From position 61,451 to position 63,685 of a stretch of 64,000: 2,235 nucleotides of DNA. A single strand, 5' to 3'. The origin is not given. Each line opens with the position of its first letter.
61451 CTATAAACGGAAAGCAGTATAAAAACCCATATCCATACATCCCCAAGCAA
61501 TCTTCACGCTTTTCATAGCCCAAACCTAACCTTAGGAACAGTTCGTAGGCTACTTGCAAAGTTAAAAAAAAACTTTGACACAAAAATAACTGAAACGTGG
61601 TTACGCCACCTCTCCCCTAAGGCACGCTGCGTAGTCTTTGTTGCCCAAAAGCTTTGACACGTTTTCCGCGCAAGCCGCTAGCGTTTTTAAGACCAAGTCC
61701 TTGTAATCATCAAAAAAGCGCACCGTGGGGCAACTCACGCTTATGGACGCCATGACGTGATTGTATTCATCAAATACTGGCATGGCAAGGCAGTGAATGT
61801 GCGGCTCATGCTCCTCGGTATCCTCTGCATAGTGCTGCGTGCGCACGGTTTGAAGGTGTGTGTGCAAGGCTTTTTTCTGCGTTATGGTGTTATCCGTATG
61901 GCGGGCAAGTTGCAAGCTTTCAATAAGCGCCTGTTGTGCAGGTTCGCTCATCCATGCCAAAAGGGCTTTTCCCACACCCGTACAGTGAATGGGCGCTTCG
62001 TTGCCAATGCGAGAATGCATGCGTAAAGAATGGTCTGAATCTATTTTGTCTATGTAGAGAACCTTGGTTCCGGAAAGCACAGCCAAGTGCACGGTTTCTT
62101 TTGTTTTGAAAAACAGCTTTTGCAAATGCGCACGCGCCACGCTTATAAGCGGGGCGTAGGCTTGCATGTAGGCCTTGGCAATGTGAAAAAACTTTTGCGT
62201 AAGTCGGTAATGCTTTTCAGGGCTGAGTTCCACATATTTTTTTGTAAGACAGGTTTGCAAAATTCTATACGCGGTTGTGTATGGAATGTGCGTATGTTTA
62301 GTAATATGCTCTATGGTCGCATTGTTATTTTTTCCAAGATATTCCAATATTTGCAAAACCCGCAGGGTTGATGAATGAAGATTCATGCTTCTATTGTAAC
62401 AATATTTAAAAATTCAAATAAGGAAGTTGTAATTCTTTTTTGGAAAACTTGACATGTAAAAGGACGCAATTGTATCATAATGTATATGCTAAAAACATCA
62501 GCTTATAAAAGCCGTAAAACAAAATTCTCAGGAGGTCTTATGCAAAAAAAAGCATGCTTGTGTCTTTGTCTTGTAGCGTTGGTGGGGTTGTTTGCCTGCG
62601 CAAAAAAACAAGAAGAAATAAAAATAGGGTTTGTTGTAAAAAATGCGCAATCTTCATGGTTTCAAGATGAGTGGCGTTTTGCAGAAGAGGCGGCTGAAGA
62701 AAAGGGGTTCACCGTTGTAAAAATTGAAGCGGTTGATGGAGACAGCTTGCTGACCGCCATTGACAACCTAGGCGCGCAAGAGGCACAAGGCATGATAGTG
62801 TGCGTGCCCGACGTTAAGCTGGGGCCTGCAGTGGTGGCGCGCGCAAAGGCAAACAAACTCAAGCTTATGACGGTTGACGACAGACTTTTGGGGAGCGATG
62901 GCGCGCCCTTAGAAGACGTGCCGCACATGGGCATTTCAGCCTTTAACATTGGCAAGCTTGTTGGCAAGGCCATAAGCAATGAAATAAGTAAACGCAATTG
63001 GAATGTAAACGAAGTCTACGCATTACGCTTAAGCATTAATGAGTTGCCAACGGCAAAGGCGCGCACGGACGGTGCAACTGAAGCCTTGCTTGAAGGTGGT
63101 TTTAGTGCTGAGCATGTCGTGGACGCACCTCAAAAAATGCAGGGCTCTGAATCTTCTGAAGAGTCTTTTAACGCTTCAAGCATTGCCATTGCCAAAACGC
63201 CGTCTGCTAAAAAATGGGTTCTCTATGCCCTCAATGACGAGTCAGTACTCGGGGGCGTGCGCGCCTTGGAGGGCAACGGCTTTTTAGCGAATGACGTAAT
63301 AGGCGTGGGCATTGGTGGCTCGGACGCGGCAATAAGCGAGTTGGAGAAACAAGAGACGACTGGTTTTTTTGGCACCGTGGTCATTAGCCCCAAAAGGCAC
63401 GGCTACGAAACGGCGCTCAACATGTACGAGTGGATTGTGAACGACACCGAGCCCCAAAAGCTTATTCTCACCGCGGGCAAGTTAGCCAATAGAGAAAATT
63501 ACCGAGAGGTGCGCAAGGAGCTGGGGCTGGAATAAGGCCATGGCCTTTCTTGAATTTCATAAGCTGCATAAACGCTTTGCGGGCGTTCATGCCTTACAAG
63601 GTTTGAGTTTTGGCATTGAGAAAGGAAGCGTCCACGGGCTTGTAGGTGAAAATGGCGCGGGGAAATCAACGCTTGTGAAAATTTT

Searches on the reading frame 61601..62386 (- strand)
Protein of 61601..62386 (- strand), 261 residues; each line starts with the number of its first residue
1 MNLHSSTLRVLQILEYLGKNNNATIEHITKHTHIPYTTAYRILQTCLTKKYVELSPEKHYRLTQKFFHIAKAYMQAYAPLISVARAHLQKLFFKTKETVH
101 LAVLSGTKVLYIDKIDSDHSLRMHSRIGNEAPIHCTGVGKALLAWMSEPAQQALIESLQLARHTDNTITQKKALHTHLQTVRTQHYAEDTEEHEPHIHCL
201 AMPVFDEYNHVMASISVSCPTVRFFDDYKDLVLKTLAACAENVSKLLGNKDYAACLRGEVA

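Call 48: search_protein_families(library=pfam, proteins=[window:61601-62386:-], max_evalue=0.001)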
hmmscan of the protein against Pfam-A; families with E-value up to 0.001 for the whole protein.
window:61601-62386:- (261 aa): 4 families
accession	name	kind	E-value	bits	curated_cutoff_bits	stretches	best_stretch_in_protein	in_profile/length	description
PF01614.24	IclR_C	-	3.4e-53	180.2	24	1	79-245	8-174/174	Bacterial transcriptional regulator IclR C-terminal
PF09339.16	HTH_IclR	-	2.5e-06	27.6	22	1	7-53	2-49/52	IclR helix-turn-helix domain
PF12802.13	MarR_2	-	7.9e-05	23.2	27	1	7-57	4-55/61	MarR family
PF01978.25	TrmB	-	0.00011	22.4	25.6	1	15-63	15-59/68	Sugar-specific transcriptional regulator TrmB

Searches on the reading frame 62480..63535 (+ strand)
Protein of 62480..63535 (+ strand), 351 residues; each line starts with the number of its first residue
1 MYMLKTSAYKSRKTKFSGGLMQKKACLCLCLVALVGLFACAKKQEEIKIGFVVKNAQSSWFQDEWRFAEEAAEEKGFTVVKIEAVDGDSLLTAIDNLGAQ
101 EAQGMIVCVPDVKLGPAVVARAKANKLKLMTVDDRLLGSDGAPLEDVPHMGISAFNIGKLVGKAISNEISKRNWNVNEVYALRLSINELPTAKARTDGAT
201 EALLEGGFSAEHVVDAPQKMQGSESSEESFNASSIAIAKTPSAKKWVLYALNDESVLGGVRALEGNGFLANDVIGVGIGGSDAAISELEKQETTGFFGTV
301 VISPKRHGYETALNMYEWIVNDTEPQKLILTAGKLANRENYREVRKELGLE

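Call 64: search_protein_families(library=pfam, proteins=[window:62480-63535:+], max_evalue=0.001)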
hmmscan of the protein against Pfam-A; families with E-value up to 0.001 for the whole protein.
window:62480-63535:+ (351 aa): 2 families
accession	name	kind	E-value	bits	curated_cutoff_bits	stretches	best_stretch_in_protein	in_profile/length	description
PF00532.27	Peripla_BP_1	-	5.2e-32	111.9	22.2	1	48-331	3-274/281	Periplasmic binding proteins and sugar binding domain of LacI family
PF13407.12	Peripla_BP_4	-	1e-18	68.3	35.1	1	49-316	1-251/258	Periplasmic binding protein domain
